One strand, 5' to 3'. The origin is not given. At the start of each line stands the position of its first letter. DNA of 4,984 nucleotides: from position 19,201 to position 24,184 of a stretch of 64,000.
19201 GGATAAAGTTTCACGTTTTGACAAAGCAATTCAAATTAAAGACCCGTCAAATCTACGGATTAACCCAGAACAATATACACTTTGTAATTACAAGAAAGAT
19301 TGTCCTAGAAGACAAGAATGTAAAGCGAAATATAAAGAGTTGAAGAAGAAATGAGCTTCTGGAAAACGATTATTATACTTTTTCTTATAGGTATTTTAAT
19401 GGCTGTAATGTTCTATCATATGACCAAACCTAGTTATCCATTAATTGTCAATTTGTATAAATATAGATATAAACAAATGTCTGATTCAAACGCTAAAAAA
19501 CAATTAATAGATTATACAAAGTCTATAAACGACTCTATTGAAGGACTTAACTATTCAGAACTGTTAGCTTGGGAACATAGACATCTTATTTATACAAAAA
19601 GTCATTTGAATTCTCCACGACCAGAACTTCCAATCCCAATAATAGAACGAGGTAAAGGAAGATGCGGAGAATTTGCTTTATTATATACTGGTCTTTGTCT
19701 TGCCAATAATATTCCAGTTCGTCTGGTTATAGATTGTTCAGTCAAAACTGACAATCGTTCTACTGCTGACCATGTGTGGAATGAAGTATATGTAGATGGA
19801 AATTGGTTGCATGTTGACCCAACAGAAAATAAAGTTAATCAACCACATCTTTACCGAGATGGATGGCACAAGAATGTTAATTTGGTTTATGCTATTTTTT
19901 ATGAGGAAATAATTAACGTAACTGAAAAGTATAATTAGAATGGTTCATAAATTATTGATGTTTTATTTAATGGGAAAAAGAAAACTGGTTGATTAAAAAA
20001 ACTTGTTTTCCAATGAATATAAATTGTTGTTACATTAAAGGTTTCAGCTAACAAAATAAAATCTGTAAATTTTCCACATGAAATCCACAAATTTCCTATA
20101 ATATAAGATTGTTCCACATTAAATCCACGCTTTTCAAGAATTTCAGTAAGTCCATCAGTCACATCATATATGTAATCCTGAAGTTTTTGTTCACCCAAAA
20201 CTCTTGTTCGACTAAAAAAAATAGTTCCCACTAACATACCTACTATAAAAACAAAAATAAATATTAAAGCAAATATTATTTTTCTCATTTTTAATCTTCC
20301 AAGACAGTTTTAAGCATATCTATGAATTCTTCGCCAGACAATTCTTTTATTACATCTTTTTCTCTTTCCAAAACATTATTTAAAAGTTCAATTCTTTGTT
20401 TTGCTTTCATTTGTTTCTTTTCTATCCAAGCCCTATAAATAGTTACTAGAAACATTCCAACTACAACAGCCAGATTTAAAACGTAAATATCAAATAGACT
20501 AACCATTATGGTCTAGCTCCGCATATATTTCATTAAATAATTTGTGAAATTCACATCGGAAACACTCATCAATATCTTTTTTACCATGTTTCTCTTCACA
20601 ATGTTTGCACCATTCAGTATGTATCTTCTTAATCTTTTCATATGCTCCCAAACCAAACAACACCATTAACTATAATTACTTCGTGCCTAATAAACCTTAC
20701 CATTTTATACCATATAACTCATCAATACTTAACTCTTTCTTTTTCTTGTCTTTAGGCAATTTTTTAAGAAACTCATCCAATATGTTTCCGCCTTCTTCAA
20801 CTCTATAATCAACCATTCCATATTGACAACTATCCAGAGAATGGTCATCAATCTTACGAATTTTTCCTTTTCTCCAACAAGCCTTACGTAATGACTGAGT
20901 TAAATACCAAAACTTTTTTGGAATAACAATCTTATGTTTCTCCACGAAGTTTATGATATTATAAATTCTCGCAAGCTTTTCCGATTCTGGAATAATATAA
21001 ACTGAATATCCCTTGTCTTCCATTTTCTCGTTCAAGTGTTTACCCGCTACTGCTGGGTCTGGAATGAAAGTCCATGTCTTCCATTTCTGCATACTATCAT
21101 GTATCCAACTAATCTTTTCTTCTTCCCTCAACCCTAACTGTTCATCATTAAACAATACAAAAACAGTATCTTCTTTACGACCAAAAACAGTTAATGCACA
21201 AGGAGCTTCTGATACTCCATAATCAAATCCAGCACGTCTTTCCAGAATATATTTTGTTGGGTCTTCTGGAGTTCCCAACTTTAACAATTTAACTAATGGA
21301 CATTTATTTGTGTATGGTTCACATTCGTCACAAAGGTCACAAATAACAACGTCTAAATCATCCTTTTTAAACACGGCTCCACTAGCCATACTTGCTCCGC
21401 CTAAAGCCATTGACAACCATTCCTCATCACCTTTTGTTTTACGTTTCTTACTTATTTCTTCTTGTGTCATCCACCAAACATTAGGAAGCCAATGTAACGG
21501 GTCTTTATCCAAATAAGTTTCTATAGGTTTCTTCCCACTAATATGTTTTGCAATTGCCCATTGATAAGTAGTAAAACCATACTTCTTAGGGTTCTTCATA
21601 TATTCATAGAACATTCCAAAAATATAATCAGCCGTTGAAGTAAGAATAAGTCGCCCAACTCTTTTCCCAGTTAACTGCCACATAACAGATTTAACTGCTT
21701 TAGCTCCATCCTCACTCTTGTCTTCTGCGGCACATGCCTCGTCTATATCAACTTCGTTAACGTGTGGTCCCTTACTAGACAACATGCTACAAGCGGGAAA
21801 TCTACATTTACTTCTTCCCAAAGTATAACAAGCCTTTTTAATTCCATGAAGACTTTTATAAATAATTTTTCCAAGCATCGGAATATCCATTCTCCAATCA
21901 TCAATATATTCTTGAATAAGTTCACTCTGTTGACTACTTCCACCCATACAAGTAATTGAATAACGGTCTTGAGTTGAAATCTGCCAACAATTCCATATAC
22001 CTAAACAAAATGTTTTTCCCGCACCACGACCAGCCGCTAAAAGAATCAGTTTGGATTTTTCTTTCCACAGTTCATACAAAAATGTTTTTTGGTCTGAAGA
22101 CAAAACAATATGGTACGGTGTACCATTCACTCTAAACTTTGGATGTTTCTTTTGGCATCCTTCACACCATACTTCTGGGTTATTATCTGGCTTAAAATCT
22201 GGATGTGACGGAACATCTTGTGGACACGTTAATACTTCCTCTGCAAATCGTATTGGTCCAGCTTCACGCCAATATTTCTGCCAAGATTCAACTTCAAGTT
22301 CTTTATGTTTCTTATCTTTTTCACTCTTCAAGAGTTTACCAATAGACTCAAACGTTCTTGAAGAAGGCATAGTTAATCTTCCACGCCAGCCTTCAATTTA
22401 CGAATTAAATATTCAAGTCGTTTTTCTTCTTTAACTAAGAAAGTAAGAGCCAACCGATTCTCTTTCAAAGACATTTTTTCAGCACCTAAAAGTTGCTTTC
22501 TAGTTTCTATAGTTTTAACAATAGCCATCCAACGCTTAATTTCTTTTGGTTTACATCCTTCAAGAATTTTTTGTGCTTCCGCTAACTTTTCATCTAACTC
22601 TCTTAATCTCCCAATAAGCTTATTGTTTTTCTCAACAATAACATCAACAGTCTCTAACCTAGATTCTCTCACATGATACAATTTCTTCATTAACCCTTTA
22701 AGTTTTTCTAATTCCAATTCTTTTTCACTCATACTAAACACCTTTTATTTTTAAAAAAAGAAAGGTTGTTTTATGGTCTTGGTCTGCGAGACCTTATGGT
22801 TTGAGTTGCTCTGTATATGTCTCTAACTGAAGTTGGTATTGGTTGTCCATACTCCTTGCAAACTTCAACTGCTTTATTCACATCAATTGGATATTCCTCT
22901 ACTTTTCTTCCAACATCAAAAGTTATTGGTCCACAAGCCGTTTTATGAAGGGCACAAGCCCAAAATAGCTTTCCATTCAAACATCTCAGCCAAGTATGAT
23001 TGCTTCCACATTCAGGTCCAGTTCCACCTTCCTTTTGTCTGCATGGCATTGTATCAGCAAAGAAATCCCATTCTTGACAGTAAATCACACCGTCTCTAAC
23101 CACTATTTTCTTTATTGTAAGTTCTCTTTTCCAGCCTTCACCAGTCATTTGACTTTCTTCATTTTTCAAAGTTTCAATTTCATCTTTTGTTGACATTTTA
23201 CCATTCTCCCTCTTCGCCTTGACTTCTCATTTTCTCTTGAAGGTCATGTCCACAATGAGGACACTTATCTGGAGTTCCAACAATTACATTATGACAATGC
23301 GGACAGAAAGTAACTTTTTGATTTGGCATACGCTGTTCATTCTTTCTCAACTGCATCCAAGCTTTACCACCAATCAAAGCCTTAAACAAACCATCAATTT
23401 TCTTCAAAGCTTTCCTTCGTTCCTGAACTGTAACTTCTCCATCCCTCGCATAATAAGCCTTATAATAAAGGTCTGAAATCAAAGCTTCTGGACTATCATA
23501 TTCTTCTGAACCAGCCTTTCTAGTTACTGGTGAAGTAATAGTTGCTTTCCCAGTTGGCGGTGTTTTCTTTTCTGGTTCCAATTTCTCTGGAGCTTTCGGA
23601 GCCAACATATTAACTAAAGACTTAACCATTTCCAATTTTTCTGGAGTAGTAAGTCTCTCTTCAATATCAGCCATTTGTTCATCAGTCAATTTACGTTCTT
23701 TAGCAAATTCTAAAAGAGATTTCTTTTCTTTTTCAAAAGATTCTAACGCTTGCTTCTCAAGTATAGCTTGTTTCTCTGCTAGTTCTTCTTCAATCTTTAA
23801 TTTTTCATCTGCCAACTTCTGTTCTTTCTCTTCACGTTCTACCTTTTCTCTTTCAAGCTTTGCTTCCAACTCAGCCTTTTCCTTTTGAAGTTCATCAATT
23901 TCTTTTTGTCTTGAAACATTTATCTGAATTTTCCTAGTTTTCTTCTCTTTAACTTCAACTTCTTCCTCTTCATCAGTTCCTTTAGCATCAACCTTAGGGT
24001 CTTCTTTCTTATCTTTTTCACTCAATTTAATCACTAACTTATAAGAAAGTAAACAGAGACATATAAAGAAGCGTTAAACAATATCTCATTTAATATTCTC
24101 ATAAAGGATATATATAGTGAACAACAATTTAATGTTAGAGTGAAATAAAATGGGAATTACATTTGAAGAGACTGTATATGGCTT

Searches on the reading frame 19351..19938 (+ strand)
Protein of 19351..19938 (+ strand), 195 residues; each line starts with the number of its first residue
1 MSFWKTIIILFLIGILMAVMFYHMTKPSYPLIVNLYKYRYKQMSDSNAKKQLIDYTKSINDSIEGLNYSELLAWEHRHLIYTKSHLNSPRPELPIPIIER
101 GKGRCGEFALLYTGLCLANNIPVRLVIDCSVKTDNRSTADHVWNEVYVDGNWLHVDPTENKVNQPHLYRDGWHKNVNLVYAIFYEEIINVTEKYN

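Call 8: search_protein_families(library=pfam, proteins=[window:19351-19938:+], max_evalue=0.001)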
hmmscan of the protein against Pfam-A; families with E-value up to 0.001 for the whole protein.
window:19351-19938:+ (195 aa): 2 families
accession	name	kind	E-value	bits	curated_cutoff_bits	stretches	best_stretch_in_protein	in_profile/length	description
PF01841.26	Transglut_core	-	2.5e-16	60.3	23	1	71-157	21-108/108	Transglutaminase-like superfamily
PF04473.18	DUF553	-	5.4e-05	23.1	20.5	1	69-157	20-113/140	Transglutaminase-like domain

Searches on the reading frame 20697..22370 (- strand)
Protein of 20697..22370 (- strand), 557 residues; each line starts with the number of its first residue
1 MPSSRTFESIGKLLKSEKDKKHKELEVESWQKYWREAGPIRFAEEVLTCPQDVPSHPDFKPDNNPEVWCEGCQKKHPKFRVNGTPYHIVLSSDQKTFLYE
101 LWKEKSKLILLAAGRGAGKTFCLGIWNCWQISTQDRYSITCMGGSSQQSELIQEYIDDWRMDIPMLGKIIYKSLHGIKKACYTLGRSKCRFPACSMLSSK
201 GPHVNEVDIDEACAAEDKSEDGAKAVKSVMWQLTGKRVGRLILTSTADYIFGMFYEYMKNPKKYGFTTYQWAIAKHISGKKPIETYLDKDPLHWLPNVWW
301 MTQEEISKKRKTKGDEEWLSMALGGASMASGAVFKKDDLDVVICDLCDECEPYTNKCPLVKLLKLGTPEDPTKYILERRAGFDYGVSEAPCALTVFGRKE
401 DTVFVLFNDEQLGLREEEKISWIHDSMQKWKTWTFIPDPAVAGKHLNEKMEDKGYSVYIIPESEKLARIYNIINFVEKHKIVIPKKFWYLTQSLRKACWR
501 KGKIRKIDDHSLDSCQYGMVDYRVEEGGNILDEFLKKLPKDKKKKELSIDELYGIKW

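Call 7: search_protein_families(library=pfam, proteins=[window:20697-22370:-], max_evalue=0.001)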
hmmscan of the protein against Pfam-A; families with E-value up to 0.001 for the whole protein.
window:20697-22370:- (557 aa): 0 families

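Call 22: search_protein_families(library=phrogs, proteins=[window:20697-22370:-], max_evalue=0.01)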
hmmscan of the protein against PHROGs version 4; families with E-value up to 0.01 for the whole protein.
window:20697-22370:- (557 aa): 2 families
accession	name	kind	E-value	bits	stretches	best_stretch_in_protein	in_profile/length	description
phrog_2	-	head and packaging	7.7e-15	55.7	1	29-528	235-597/807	terminase large subunit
phrog_38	-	head and packaging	2.1e-05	24.4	1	78-486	289-667/760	terminase large subunit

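Call 93: search_dna_similar(query=window:20697-22370:-, collection=phages, mode=protein, max_evalue=0.00001, max_rows=15)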
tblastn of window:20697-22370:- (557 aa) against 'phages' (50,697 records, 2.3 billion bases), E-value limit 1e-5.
No match.

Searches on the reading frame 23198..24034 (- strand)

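Call 7: search_protein_families(library=pfam, proteins=[window:23198-24034:-], max_evalue=0.001)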
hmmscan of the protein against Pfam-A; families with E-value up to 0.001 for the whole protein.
window:23198-24034:- (278 aa): 1 family
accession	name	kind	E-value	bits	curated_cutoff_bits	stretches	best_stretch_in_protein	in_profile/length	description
PF13240.11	Zn_Ribbon_1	-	0.00092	19.4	25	0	257-267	1-11/23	zinc-ribbon domain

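Call 22: search_protein_families(library=phrogs, proteins=[window:23198-24034:-], max_evalue=0.01)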
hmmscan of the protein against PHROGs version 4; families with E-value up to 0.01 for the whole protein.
window:23198-24034:- (278 aa): 3 families
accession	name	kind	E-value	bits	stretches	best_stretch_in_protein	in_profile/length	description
phrog_8436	-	unknown function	4.5e-05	24.5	1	232-272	54-94/110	-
phrog_12167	-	unknown function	0.00036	21.7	1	228-264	129-165/182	-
phrog_8032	-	unknown function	0.0024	19.1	1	213-268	55-100/173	-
